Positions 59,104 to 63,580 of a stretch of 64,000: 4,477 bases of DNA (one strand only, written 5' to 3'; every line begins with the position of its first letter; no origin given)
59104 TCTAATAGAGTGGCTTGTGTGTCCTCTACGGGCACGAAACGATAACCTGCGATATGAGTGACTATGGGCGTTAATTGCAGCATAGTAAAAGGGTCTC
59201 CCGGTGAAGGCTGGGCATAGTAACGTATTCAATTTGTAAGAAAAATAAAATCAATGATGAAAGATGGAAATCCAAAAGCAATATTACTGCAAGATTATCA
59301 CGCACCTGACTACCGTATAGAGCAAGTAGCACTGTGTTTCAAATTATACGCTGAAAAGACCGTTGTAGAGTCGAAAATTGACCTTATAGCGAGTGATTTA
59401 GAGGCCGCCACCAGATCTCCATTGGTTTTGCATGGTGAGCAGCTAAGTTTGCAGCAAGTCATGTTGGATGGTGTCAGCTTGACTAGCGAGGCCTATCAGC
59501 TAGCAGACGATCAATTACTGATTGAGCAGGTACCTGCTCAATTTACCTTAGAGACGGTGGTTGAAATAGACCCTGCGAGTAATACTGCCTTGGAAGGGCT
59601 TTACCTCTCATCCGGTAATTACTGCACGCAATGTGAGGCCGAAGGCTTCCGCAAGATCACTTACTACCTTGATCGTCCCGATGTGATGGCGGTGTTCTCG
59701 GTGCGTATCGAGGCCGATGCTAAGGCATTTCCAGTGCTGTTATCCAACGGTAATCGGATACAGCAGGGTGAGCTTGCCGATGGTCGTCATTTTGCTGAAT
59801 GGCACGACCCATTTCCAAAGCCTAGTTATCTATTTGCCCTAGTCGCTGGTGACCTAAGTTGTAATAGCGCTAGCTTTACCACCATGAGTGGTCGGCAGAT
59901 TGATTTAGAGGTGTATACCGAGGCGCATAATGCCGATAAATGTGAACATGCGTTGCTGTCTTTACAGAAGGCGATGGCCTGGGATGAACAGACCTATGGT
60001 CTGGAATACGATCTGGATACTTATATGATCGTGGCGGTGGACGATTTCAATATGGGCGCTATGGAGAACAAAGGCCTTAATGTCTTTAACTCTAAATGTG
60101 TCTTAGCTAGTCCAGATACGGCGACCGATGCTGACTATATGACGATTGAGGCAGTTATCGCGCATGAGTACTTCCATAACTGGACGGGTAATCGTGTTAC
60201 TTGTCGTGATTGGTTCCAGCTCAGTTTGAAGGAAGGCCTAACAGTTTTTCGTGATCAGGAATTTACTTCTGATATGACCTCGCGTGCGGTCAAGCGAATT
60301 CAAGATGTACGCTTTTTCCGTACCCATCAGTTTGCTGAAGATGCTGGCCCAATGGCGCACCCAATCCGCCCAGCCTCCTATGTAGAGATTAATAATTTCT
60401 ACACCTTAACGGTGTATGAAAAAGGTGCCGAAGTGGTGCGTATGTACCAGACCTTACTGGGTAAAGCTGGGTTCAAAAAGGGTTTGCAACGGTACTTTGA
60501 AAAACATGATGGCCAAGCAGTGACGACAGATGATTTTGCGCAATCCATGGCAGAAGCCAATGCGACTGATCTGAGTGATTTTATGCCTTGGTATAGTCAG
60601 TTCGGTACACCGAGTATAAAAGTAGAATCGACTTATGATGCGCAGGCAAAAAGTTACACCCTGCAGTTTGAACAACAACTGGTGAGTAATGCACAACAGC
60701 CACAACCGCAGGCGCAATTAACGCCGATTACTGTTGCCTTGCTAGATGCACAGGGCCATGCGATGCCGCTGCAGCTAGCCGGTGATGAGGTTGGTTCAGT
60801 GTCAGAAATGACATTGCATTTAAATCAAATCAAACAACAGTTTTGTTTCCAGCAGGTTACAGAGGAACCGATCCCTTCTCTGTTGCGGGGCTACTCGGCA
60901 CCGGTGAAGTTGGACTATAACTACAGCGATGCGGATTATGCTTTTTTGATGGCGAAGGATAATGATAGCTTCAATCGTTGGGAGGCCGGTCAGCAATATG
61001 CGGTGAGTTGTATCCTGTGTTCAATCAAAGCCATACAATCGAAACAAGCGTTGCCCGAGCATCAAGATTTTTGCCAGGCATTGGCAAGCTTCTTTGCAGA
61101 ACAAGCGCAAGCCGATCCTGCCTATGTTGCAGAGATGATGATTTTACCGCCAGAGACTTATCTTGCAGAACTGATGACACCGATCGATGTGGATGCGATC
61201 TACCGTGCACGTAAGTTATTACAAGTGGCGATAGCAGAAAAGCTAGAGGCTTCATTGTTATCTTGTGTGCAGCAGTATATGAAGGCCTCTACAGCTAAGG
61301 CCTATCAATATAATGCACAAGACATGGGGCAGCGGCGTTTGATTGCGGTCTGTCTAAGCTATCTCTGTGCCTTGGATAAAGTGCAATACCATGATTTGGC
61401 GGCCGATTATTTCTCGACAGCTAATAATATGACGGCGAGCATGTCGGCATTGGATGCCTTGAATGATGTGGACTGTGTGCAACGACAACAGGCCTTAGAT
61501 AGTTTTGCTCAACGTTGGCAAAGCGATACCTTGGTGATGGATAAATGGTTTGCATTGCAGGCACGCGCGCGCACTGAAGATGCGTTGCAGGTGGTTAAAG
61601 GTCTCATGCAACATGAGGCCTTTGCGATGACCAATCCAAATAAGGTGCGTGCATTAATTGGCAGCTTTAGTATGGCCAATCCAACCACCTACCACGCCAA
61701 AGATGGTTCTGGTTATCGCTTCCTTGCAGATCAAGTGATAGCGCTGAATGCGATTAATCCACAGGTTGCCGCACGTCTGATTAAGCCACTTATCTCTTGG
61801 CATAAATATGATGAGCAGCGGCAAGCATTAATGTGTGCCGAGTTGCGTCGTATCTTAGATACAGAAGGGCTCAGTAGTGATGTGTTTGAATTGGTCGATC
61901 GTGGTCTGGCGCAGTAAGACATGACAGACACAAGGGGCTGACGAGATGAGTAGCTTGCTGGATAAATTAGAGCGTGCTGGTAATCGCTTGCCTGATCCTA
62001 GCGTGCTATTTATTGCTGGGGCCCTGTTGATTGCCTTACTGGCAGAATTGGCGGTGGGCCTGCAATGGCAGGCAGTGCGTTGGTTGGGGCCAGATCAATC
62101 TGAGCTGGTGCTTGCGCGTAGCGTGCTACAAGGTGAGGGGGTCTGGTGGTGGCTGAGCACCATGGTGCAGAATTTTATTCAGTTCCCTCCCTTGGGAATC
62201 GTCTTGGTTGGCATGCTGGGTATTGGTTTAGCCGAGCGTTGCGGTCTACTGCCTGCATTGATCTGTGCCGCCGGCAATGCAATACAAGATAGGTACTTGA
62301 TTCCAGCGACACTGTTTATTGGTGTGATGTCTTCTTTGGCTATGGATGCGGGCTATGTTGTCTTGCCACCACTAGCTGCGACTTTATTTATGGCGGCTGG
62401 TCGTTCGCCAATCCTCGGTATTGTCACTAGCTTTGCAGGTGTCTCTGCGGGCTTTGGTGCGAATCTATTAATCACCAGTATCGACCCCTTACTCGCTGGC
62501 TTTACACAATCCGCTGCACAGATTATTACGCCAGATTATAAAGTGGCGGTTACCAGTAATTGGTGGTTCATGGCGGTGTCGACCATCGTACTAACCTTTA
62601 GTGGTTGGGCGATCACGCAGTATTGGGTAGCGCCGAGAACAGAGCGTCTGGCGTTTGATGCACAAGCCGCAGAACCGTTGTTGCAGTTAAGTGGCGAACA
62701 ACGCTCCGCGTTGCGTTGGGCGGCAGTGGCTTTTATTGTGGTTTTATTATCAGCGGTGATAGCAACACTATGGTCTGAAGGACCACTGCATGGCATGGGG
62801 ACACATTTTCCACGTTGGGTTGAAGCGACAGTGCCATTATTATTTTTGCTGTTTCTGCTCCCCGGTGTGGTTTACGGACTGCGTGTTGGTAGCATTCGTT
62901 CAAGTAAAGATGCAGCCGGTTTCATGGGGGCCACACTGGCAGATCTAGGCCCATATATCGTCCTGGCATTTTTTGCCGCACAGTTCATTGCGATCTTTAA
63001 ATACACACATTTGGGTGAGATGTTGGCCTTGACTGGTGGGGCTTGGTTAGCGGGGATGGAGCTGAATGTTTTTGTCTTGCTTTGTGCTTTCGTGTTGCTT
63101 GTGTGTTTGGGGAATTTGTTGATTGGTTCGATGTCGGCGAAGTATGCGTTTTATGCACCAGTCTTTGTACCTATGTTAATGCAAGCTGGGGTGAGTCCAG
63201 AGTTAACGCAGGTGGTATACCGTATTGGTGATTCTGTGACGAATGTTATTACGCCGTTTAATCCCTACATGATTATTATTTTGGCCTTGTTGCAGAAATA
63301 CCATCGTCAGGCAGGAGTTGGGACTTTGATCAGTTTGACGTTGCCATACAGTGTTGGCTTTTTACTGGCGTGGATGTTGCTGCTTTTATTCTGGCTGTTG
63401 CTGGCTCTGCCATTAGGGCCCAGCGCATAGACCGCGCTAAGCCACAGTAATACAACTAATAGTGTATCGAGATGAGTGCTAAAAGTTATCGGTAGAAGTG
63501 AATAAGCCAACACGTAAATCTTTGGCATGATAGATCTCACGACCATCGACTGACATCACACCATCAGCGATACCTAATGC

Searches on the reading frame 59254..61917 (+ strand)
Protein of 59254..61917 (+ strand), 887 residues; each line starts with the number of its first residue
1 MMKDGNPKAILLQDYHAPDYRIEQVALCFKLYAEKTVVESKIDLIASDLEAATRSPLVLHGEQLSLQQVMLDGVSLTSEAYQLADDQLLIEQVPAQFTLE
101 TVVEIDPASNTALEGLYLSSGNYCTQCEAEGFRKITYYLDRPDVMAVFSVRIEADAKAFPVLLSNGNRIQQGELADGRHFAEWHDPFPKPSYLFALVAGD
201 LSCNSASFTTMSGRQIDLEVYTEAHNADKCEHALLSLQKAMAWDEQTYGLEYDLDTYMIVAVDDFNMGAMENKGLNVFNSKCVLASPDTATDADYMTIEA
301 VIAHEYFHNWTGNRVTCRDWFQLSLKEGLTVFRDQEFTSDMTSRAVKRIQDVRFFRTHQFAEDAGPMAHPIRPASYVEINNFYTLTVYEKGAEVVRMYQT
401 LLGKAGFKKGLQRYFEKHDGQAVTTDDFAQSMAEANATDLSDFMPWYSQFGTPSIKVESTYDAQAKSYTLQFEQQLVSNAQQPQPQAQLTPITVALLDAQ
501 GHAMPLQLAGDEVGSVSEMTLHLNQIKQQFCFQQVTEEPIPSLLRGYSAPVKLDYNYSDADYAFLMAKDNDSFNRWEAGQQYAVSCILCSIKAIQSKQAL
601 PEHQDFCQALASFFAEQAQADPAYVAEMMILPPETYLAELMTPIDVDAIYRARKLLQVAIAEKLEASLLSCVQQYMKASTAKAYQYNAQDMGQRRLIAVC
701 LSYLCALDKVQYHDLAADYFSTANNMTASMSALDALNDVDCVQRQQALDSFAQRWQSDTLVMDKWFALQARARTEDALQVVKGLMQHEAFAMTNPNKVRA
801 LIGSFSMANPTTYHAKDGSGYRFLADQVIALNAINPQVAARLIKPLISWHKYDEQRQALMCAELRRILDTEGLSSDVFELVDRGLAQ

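Call 45: search_protein_families(library=pfam, proteins=[window:59254-61917:+], max_evalue=0.00001)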
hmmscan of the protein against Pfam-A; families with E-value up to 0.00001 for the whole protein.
window:59254-61917:+ (887 aa): 4 families
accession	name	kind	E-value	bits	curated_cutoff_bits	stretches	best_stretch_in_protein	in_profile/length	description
PF17432.8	DUF3458_C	-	4.1e-117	391.5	24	1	559-885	1-319/320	Domain of unknown function (DUF3458_C) ARM repeats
PF01433.26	Peptidase_M1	-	1.4e-58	198.5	27.7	1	236-445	5-216/218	Peptidase family M1 domain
PF11940.14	DUF3458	-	7.1e-26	90.9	28.6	1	451-556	1-95/95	Domain of unknown function (DUF3458) Ig-like fold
PF17900.6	Peptidase_M1_N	-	4.2e-16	60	25.8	1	46-193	25-186/186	Peptidase M1 N-terminal domain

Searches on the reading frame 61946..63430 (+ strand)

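Call 45: search_protein_families(library=pfam, proteins=[window:61946-63430:+], max_evalue=0.00001)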
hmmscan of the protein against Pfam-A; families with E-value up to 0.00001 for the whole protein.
window:61946-63430:+ (494 aa): 2 families
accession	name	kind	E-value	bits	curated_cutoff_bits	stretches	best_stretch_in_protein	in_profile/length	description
PF03806.19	ABG_transport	-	6.2e-154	513.4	27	1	4-493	2-497/502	AbgT putative transporter family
PF03606.21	DcuC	-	3.1e-07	29.7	23.1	1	121-449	121-430/461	C4-dicarboxylate anaerobic carrier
